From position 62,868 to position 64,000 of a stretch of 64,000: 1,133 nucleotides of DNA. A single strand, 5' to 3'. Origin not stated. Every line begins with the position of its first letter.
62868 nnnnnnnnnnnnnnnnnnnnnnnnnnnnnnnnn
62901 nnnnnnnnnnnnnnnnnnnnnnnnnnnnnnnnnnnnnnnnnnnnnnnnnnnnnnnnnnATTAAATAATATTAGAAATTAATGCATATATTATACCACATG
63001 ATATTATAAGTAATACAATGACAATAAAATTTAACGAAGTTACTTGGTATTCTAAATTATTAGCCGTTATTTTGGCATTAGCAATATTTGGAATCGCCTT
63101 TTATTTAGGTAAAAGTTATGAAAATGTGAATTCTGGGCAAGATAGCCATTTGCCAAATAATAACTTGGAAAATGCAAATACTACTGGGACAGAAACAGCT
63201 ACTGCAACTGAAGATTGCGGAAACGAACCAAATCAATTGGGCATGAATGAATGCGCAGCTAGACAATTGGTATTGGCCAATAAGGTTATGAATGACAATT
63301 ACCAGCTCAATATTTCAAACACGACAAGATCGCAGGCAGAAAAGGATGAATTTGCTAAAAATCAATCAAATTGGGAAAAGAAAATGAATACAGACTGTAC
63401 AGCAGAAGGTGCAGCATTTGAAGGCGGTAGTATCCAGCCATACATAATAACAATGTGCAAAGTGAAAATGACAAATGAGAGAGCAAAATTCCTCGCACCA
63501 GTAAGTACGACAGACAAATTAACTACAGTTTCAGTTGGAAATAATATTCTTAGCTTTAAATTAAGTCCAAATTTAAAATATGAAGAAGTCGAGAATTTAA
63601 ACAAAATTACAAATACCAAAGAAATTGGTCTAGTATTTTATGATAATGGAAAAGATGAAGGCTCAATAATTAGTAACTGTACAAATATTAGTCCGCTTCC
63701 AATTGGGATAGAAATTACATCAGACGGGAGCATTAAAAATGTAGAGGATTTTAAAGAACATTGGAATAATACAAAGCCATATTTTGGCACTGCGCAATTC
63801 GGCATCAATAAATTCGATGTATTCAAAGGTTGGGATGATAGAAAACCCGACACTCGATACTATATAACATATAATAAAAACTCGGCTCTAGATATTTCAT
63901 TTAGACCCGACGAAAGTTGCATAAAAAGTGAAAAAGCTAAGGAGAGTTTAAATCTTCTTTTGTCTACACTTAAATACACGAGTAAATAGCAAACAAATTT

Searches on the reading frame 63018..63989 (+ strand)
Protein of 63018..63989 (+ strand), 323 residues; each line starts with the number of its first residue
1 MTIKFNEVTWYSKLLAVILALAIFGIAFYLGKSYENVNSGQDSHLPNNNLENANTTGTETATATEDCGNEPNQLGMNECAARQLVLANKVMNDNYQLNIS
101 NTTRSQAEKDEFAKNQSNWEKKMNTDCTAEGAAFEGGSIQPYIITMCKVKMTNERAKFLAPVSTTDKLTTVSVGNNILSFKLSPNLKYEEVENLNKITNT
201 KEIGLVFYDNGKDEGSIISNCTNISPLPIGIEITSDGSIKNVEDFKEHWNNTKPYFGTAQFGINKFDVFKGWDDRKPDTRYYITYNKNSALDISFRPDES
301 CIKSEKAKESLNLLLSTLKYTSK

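Call 19: search_protein_families(library=pfam, proteins=[window:63018-63989:+], max_evalue=0.1)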
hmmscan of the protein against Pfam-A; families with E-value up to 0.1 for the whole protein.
window:63018-63989:+ (323 aa): 1 family
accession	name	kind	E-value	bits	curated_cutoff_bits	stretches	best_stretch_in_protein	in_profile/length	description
PF07007.17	LprI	-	7.6e-14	52.4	22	1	67-159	5-106/106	Lysozyme inhibitor LprI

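Call 20: find_encoding_contigs(protein=window:63018-63989:+, flank=10000, max_places=3)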
Protein window:63018-63989:+ (323 aa): 1 contig read that carries it; 1 place shown.
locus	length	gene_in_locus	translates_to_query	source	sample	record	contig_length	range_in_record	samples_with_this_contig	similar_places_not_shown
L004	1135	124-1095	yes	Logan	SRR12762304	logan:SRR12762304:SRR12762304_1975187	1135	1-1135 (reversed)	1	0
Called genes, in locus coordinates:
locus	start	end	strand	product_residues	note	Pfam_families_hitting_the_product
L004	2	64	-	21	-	?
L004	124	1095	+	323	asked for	PF07007:LprI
